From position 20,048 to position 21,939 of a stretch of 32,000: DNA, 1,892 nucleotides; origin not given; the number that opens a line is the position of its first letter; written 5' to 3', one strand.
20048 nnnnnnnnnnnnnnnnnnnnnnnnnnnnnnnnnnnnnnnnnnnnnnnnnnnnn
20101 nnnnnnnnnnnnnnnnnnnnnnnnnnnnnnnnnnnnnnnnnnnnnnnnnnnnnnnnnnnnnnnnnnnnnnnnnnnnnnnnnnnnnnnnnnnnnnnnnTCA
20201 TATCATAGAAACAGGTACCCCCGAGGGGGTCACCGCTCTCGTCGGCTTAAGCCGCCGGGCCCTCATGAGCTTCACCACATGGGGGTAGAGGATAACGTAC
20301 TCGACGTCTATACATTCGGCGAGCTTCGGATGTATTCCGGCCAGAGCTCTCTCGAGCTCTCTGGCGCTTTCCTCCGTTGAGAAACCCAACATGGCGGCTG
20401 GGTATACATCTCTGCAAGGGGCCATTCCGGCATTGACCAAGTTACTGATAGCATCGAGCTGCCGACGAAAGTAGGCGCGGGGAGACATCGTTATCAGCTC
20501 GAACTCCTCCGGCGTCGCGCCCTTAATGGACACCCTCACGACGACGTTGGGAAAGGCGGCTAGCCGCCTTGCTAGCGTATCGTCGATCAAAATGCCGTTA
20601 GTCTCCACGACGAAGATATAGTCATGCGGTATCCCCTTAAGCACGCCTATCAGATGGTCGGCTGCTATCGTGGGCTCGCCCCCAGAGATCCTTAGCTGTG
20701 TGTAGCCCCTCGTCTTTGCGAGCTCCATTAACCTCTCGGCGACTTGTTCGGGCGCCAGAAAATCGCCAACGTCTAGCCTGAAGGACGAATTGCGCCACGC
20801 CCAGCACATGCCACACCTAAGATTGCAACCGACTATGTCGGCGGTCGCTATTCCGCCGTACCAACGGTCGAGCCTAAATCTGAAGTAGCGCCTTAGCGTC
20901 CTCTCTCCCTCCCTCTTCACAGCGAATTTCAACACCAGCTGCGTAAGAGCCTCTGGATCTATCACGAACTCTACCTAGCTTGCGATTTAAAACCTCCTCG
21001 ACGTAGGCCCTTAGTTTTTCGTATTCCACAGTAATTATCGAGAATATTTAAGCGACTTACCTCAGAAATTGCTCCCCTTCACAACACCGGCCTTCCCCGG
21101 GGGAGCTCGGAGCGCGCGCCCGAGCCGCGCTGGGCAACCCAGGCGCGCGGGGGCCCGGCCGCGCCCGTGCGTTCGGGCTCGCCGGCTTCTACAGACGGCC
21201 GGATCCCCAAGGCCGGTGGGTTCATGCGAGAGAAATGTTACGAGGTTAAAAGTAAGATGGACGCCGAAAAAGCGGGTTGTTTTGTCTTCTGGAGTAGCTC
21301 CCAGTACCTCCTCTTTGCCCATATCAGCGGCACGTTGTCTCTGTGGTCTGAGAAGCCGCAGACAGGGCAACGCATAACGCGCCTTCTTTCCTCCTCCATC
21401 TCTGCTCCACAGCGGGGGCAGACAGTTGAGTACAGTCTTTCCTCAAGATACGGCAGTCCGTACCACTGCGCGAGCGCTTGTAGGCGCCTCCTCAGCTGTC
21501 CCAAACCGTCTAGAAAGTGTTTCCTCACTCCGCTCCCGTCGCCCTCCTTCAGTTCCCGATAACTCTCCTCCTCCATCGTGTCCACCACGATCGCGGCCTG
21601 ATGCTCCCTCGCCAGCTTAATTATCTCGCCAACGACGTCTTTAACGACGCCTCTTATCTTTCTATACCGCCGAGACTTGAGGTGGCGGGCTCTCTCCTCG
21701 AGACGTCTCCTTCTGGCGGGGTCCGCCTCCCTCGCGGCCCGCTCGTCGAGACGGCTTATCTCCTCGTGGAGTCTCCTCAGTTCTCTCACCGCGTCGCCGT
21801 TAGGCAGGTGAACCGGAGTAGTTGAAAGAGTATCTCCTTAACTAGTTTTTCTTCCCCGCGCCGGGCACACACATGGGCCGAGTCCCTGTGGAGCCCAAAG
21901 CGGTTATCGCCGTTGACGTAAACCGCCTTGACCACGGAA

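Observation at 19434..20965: Radical SAM enzyme translationally coupled to an endonuclease III-like Fe-S DNA glycosylase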

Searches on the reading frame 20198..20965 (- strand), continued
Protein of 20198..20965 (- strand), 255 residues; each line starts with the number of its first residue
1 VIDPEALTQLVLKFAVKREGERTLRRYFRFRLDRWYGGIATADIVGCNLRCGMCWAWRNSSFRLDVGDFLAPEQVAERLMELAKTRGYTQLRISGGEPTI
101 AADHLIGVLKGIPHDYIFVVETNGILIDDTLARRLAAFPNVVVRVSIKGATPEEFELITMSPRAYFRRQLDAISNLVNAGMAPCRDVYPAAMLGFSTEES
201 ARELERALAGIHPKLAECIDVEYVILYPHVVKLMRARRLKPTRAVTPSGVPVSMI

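Call 44: fold_search(model_id=the predicted structure, library=pdb)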
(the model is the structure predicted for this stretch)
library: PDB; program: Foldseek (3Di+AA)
matches with E <= 10: 1475; with E <= 0.001: 75
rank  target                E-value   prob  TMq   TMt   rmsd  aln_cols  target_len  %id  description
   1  6efn                  3.7e-07  1.00  0.49  0.34   3.8       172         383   20  Structure of a RiPP maturase, SkfB (released 2018-10-24)
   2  7vob                  9.0e-07  1.00  0.53  0.43   5.9       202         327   20  The crystal structure of a Radical SAM Enzyme BlsE involved in the Biosynthesis of Blasticidin S (released 2022-05-04)
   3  3cb8_A                2.3e-06  1.00  0.61  0.63   5.0       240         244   16  4Fe-4S-Pyruvate formate-lyase activating enzyme in complex with AdoMet and a peptide substrate (released 2008-10-28)
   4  5exk_G                2.3e-06  1.00  0.51  0.45  11.1       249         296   17  Crystal structure of M. tuberculosis lipoyl synthase with 6-thiooctanoyl peptide intermediate (released 2016-08-10)
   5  4pl1_A                2.3e-06  1.00  0.43  0.35   9.5       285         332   14  X-ray crystal structure of C118A RlmN from Escherichia coli with S-adenosylmethionine (released 2014-05-28)
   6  5exk_A                3.7e-06  1.00  0.50  0.42  10.8       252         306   19  Crystal structure of M. tuberculosis lipoyl synthase with 6-thiooctanoyl peptide intermediate (released 2016-08-10)
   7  6fz6_A                3.7e-06  1.00  0.52  0.41  10.3       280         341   17  Crystal Structure of a radical SAM methyltransferase from Sphaerobacter thermophilus (released 2019-04-10)
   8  5v1q_B                4.4e-06  1.00  0.51  0.31  11.4       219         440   18  Crystal structure of Streptococcus suis SuiB (released 2017-08-30)
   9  5exk_I                5.3e-06  1.00  0.51  0.44  10.8       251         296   17  Crystal structure of M. tuberculosis lipoyl synthase with 6-thiooctanoyl peptide intermediate (released 2016-08-10)
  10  5exi                  5.6e-06  1.00  0.49  0.45  10.2       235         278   17  Crystal structure of M. tuberculosis lipoyl synthase at 2.28 A resolution (released 2016-08-10)
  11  5exk_C                5.6e-06  1.00  0.49  0.43  10.9       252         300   18  Crystal structure of M. tuberculosis lipoyl synthase with 6-thiooctanoyl peptide intermediate (released 2016-08-10)
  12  5exk_E                6.3e-06  1.00  0.50  0.43  10.8       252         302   18  Crystal structure of M. tuberculosis lipoyl synthase with 6-thiooctanoyl peptide intermediate (released 2016-08-10)
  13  3c8f                  6.7e-06  1.00  0.60  0.62   7.3       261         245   15  4Fe-4S-Pyruvate formate-lyase Activating Enzyme with partially disordered AdoMet (released 2008-10-28)
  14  3rfa_A                8.0e-06  1.00  0.43  0.35   9.4       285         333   15  X-ray structure of RlmN from Escherichia coli in complex with S-adenosylmethionine (released 2011-05-11)
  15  5v1s_B                9.0e-06  1.00  0.50  0.31   8.5       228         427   16  Crystal structure of Streptococcus suis SuiB bound to S-adenosylmethionine (released 2017-08-30)
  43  4fhe                  1.4e-04  1.00  0.56  0.44   4.6       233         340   15  Spore photoproduct lyase C140A mutant (released 2012-07-18)
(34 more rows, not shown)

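Call 45: find_related_loci(query=A3, collection=metagenome_contigs, flank=3000)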
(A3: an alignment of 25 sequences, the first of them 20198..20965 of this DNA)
Query A3 (255 aa) in metagenome_contigs; peptide patterns used: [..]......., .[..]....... (x = any residue, [..] = any of these).
600 stretches matched a pattern (row limit reached: there are more); 575 encode a relative of the query (tblastn E <= 1e-3); the best 80 are kept; 80 distinct loci.
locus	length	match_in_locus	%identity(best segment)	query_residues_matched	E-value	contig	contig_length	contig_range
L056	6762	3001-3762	67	1-255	3e-113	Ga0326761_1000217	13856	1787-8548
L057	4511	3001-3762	67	1-255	2e-113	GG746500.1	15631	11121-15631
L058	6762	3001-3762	67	1-255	5e-113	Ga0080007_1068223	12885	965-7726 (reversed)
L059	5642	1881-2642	66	1-255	5e-113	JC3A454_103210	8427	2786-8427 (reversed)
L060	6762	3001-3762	67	1-255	5e-113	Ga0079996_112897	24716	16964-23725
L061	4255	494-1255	67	1-255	6e-113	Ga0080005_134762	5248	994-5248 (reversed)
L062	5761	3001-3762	66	1-255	8e-113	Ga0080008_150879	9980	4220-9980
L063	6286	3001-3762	66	1-255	4e-112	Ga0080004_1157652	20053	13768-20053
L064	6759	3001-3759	69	2-255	5e-112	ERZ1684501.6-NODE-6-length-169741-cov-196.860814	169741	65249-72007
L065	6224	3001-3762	71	1-255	4e-112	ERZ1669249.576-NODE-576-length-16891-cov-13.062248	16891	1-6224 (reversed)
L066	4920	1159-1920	64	1-255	3e-110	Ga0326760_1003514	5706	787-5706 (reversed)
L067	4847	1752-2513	69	1-255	1e-110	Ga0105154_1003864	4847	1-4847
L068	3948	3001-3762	69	1-255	5e-110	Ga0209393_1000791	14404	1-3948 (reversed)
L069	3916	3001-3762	68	1-255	3e-108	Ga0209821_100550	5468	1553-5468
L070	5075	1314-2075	67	1-255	7e-105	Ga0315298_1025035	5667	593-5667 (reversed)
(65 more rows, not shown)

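Call 63: search_solved_structures(query=A3, max_evalue=0.001)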
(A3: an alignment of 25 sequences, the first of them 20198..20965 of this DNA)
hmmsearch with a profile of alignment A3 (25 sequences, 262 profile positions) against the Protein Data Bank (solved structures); distinct sequences matched with E-value up to 0.001: 13.
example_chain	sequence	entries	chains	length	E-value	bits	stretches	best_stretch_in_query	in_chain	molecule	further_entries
4k37_A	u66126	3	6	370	9.5e-07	31.4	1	49-157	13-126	Anaerobic sulfatase-maturating enzyme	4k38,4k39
4k36_A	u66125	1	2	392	1.1e-06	31.2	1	49-157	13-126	Anaerobic sulfatase-maturating enzyme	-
5wgg_A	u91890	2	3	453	1.1e-05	27.9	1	51-151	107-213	Radical SAM domain protein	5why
9gm3_A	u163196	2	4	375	1.9e-05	27.2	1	51-183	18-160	ChlB radical SAM domain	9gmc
7wzv_A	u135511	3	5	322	2.5e-05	26.7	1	42-134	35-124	4Fe-4S cluster-binding domain-containing protein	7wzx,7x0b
7tol_A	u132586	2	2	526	5.4e-05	25.7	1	47-160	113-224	glycerol dibiphytanyl glycerol tetraether - macrocyclic archaeol synthase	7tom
8vpo_A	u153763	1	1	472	6.8e-05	25.3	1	22-155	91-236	Radical SAM core domain-containing protein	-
2fb2_A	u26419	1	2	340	9.7e-05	24.8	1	51-163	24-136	Molybdenum cofactor biosynthesis protein A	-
1tv7_A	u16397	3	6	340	0.00011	24.6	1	51-163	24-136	Molybdenum cofactor biosynthesis protein A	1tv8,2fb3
5tgs_A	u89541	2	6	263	0.00013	24.4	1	49-131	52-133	7-carboxy-7-deazaguanine synthase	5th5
7vob_C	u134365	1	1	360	0.00018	23.9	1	51-190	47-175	Cytosylglucuronate decarboxylase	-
7voc_C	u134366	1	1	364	0.00019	23.9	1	51-190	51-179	Cytosylglucuronate decarboxylase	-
4oe1_A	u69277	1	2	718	0.00088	21.7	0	166-208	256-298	Chloroplast pentatricopeptide repeat protein 10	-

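Call 83: find_related_loci(query=A3, collection=viral_contigs, flank=5000)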
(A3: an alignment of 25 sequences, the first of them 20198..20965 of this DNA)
Query A3 (255 aa) in viral_contigs; peptide patterns used: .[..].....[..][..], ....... (x = any residue, [..] = any of these).
36 stretches matched a pattern; 5 encode a relative of the query (tblastn E <= 1e-3); 5 distinct loci.
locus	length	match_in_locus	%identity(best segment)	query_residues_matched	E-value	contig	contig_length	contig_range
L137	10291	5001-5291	28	36-130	1e-7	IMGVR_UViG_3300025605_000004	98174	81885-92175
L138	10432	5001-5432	26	36-171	2e-7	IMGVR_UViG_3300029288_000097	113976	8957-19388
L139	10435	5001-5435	25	36-170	2e-7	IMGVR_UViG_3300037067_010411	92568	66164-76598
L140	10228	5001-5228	28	47-124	1e-4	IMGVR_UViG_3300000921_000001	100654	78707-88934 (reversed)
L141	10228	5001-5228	28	47-124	1e-4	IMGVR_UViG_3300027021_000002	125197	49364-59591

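Call 85: search_protein_families(library=padloc, proteins=[window:20198-20965:-], max_evalue=0.01)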
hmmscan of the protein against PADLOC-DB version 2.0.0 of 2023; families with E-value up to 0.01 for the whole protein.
window:20198-20965:- (255 aa): 2 families
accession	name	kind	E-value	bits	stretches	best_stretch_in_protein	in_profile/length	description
PDLC02903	pVip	-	7.9e-08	30.1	1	47-152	10-105/257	Viperins not associated with kinases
PDLC02904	pVip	-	3.3e-05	21.5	1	47-131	13-92/262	Viperins associated with kinases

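Call 93: find_encoding_contigs(protein=P0161, flank=10000, max_places=1)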
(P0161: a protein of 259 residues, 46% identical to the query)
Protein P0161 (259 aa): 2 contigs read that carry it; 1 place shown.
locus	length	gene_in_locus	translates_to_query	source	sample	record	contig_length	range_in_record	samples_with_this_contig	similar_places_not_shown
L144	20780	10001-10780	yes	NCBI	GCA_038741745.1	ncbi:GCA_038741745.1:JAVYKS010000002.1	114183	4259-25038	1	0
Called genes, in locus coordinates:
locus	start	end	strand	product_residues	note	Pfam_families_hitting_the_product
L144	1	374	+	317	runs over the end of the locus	PF00583:Acetyltransf_1, PF13673:Acetyltransf_10, PF13508:Acetyltransf_7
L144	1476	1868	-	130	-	PF13495:Phage_int_SAM_4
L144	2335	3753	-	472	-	PF01554:MatE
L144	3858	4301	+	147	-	PF03551:PadR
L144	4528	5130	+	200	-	PF12822:ECF_trnsprt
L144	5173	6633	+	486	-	PF00005:ABC_tran, PF01078:Mg_chelatase (faint), PF13191:AAA_16 (faint), PF13476:AAA_23 (faint), PF13555:AAA_29 (faint), PF00004:AAA (faint), PF01637:ATPase_2 (faint), PF00005:ABC_tran, +5 more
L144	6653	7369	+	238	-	-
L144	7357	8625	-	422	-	PF01969:Ni_insertion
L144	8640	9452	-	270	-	PF00731:AIRC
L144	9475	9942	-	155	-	PF00903:Glyoxalase (weak), PF13669:Glyoxalase_4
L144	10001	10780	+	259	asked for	PF13353:Fer4_12, PF04055:Radical_SAM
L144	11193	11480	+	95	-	-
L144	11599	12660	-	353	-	PF01916:DS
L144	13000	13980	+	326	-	PF01946:Thi4 (faint), PF00890:FAD_binding_2 (faint), PF01266:DAO (faint), PF01494:FAD_binding_3 (faint), PF03486:HI0933_like (faint), PF07992:Pyr_redox_2, PF13738:Pyr_redox_3, PF00070:Pyr_redox, +3 more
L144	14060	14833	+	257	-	PF02535:Zip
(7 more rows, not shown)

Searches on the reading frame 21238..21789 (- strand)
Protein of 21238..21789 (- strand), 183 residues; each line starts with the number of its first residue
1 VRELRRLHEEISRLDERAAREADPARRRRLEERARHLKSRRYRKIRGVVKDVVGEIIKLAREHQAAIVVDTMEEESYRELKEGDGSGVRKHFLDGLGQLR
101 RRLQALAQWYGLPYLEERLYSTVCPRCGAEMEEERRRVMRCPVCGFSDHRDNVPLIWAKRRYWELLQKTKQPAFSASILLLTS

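Call 60: search_protein_families(library=pfam, proteins=[window:21238-21789:-], max_evalue=0.001)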
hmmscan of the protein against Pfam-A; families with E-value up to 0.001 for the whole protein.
window:21238-21789:- (183 aa): 1 family
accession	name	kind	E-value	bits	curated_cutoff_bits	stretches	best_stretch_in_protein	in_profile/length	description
PF07282.18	Cas12f1-like_TNB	-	4.4e-09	36.8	26.3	1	97-151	2-53/60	Cas12f1-like, TNB domain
